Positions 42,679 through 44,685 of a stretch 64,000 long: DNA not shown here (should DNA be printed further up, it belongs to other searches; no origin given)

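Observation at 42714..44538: UbiD-family decarboxylase carrying a canonical Tat signal and a Pro/Gly-rich linker, implying a periplasmic prFMN enzyme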

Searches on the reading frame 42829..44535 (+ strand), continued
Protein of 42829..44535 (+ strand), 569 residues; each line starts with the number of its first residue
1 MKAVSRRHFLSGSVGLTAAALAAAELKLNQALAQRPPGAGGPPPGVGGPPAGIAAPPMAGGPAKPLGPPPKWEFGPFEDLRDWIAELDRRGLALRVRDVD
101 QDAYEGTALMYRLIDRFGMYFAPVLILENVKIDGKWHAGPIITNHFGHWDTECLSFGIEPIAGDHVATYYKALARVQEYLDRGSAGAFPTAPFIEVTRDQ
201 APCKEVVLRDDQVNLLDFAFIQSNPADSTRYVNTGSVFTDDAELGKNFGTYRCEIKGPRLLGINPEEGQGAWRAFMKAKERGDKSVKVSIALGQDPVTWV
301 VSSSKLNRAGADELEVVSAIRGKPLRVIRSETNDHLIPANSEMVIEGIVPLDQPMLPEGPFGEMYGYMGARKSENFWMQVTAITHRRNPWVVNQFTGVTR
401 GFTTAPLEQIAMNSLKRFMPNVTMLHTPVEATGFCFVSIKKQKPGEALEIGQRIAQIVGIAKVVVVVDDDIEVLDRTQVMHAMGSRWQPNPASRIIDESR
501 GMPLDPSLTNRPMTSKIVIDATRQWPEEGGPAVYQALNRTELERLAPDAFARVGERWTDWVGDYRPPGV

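Call 55: fold_search(model_id=the predicted structure, library=pdb)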
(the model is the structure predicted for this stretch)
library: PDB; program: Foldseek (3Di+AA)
matches with E <= 10: 395; with E <= 0.001: 110
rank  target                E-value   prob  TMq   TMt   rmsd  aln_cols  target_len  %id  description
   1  7ae5_A                5.4e-37  1.00  0.62  0.75   9.5       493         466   26  Structure of Sedimentibacter hydroxybenzoicus vanillic acid decarboxylase (ShVdcCD) in open form (released 2021-08-25)
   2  7ae5_B                1.4e-36  1.00  0.62  0.75   8.9       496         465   27  Structure of Sedimentibacter hydroxybenzoicus vanillic acid decarboxylase (ShVdcCD) in open form (released 2021-08-25)
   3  7ae7_F                1.8e-36  1.00  0.63  0.74   9.5       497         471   26  Structure of Sedimentibacter hydroxybenzoicus vanillic acid decarboxylase (ShVdcCD) in open form, with truncated ShVdc (released 2021-08-25)
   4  7ae7_A                3.0e-36  1.00  0.63  0.76   9.5       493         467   26  Structure of Sedimentibacter hydroxybenzoicus vanillic acid decarboxylase (ShVdcCD) in open form, with truncated ShVdc (released 2021-08-25)
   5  7ae4_A                3.4e-36  1.00  0.64  0.76   9.7       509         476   26  Structure of Sedimentibacter hydroxybenzoicus vanillic acid decarboxylase (ShVdcCD) in closed form (released 2021-08-25)
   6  7ae5_C                3.6e-36  1.00  0.63  0.75   9.3       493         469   26  Structure of Sedimentibacter hydroxybenzoicus vanillic acid decarboxylase (ShVdcCD) in open form (released 2021-08-25)
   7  7ae7_C                5.4e-36  1.00  0.63  0.75   9.4       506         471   27  Structure of Sedimentibacter hydroxybenzoicus vanillic acid decarboxylase (ShVdcCD) in open form, with truncated ShVdc (released 2021-08-25)
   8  7ae4_E                6.5e-36  1.00  0.64  0.76  10.3       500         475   26  Structure of Sedimentibacter hydroxybenzoicus vanillic acid decarboxylase (ShVdcCD) in closed form (released 2021-08-25)
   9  7ae5_E                7.3e-36  1.00  0.63  0.74   9.5       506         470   25  Structure of Sedimentibacter hydroxybenzoicus vanillic acid decarboxylase (ShVdcCD) in open form (released 2021-08-25)
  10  7ae7_E                1.6e-35  1.00  0.62  0.75   9.3       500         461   26  Structure of Sedimentibacter hydroxybenzoicus vanillic acid decarboxylase (ShVdcCD) in open form, with truncated ShVdc (released 2021-08-25)
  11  7ae5_F                1.8e-35  1.00  0.63  0.76   9.5       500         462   26  Structure of Sedimentibacter hydroxybenzoicus vanillic acid decarboxylase (ShVdcCD) in open form (released 2021-08-25)
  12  7ae5_D                1.9e-35  1.00  0.64  0.76   9.1       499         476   26  Structure of Sedimentibacter hydroxybenzoicus vanillic acid decarboxylase (ShVdcCD) in open form (released 2021-08-25)
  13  7ae7_B                3.9e-35  1.00  0.62  0.74   9.3       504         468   25  Structure of Sedimentibacter hydroxybenzoicus vanillic acid decarboxylase (ShVdcCD) in open form, with truncated ShVdc (released 2021-08-25)
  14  5m1c_B                1.3e-34  1.00  0.64  0.78   8.5       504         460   23  Crystal structure of N-terminally tagged apo-UbiD from E. coli (released 2017-01-11)
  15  6h6x_B                2.6e-34  1.00  0.63  0.82   6.8       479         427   26  Structure of an evolved dimeric form of the UbiD-class enzyme HmfF from Pelotomaculum thermopropionicum in complex wit (released 2019-02-27)
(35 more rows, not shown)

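Call 58: list_cluster_members(proteins=[P0002, P0048, P0098, P0121, P0123, P0124, P0125, P0127])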
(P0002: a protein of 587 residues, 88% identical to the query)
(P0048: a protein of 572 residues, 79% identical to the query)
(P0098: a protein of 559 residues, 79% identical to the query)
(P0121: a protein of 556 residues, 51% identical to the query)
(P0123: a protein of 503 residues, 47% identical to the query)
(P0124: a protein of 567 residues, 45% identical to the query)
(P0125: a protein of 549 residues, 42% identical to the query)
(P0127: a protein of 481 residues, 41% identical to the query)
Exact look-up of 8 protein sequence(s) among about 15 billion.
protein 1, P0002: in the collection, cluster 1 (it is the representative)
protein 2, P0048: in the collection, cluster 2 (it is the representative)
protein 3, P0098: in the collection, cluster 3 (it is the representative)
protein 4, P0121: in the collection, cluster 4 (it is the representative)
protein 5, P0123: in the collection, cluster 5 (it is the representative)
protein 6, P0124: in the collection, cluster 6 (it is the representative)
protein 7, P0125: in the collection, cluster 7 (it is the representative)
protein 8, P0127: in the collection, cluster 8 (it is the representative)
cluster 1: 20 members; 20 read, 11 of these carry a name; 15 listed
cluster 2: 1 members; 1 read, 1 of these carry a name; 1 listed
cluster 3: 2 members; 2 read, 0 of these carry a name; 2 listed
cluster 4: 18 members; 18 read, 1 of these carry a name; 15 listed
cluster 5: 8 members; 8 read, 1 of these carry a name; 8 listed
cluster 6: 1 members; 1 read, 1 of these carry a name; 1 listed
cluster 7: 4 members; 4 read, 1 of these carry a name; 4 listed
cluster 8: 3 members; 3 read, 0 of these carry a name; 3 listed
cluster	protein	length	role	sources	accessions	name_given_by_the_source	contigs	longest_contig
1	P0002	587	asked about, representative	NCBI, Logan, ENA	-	-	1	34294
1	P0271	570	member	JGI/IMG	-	4-hydroxy-3-polyprenylbenzoate decarboxylase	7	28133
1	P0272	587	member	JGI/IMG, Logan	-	4-hydroxy-3-polyprenylbenzoate decarboxylase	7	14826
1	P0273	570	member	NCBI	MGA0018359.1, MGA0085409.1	MAG: UbiD family decarboxylase domain-containing protein [Steroidobacteraceae bacterium]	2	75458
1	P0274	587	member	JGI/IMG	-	4-hydroxy-3-polyprenylbenzoate decarboxylase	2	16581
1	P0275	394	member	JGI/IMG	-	4-hydroxy-3-polyprenylbenzoate decarboxylase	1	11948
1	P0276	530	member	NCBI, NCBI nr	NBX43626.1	MAG: UbiD family decarboxylase, partial [Gammaproteobacteria bacterium] | UbiD family decarboxylase [Gammaproteobacteria bacterium]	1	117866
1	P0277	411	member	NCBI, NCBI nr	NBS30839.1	MAG: UbiD family decarboxylase, partial [Actinobacteria bacterium] | UbiD family decarboxylase [Actinomycetota bacterium]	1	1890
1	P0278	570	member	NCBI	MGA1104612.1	MAG: UbiD family decarboxylase domain-containing protein [Pseudomonadales bacterium]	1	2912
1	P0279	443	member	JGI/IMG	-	4-hydroxy-3-polyprenylbenzoate decarboxylase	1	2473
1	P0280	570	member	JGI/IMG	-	4-hydroxy-3-polyprenylbenzoate decarboxylase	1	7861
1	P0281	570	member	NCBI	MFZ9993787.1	MAG: UbiD family decarboxylase domain-containing protein [Steroidobacteraceae bacterium]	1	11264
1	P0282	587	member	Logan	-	-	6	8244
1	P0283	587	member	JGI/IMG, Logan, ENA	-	-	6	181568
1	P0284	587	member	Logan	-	-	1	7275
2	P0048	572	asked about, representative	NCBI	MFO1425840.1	MAG: UbiD family decarboxylase [Steroidobacteraceae bacterium]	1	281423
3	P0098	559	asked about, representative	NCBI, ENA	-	-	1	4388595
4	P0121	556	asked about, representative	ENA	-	-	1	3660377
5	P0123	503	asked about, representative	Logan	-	-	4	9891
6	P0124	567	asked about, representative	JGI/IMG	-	4-hydroxy-3-polyprenylbenzoate decarboxylase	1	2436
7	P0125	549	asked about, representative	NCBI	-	-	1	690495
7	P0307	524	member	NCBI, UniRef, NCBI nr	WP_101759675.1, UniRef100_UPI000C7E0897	UbiD family decarboxylase [Oceanicoccus sp. KOV_DT_Chl] | UbiD family decarboxylase n=1 Tax=Oceanicoccus sp. KOV_DT_Chl TaxID=1904639 ...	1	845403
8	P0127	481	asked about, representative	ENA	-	-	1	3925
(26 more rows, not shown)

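Call 59: find_encoding_contigs(protein=P0121, flank=8000, max_places=2)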
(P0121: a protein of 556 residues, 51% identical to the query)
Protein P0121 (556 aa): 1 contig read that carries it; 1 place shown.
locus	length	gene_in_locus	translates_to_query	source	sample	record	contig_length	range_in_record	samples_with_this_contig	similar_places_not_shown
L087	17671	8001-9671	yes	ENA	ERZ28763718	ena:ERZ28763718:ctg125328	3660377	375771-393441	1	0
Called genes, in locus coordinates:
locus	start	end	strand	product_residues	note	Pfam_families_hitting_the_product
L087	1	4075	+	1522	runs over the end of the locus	PF03160:Calx-beta, PF18911:PKD_4, PF22352:K319L-like_PKD, PF18911:PKD_4, PF18911:PKD_4, PF22352:K319L-like_PKD, PF18884:TSP3_bac, PF25020:TTR_TEN1-4, +6 more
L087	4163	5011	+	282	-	PF25021:TEN_NHL (weak), PF01436:NHL (weak), PF25023:TEN_YD-shell, PF05593:RHS_repeat (weak)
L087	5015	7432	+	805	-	PF25023:TEN_YD-shell, PF05593:RHS_repeat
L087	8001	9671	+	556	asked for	PF01977:UbiD, PF20696:UbiD_C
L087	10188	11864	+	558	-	PF01977:UbiD, PF20696:UbiD_C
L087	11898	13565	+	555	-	PF01977:UbiD, PF20696:UbiD_C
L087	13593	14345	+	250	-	PF02826:2-Hacid_dh_C (weak), PF07991:KARI_N (weak), PF03446:NAD_binding_2 (weak), PF03807:F420_oxidored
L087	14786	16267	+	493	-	PF01565:FAD_binding_4, PF04030:ALO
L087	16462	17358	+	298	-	PF06629:MipA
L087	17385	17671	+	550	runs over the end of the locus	PF00501:AMP-binding, PF13193:AMP-binding_C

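Call 60: find_encoding_contigs(protein=P0123, flank=8000, max_places=2)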
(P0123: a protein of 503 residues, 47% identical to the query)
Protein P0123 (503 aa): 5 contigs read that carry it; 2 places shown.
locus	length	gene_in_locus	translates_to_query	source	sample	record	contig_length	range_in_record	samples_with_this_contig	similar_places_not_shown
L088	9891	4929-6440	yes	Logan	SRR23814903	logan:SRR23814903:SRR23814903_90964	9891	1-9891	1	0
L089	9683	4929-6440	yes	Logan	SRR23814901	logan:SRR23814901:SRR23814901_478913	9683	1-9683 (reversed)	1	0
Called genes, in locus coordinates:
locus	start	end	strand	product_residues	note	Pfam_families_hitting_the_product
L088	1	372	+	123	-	?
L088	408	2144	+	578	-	PF20423:AceK_regulatory, PF06315:AceK_kinase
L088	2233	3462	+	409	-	PF00083:Sugar_tr (weak), PF07690:MFS_1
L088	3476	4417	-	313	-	PF06342:DUF1057 (faint), PF00561:Abhydrolase_1, PF12146:Hydrolase_4, PF12697:Abhydrolase_6, PF20408:Abhydrolase_11 (faint), PF12695:Abhydrolase_5 (faint)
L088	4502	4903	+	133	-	PF13442:Cytochrome_CBB3, PF00034:Cytochrom_C (faint)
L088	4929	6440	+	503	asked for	PF20695:UbiD_N (weak), PF01977:UbiD, PF20696:UbiD_C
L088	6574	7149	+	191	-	-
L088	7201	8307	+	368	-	-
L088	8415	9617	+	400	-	PF00144:Beta-lactamase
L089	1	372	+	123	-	?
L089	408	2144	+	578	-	PF20423:AceK_regulatory, PF06315:AceK_kinase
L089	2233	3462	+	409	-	PF00083:Sugar_tr (weak), PF07690:MFS_1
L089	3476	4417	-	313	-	PF06342:DUF1057 (faint), PF00561:Abhydrolase_1, PF12146:Hydrolase_4, PF12697:Abhydrolase_6, PF20408:Abhydrolase_11 (faint), PF12695:Abhydrolase_5 (faint)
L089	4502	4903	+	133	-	PF13442:Cytochrome_CBB3, PF00034:Cytochrom_C (faint)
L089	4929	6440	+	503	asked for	PF20695:UbiD_N (weak), PF01977:UbiD, PF20696:UbiD_C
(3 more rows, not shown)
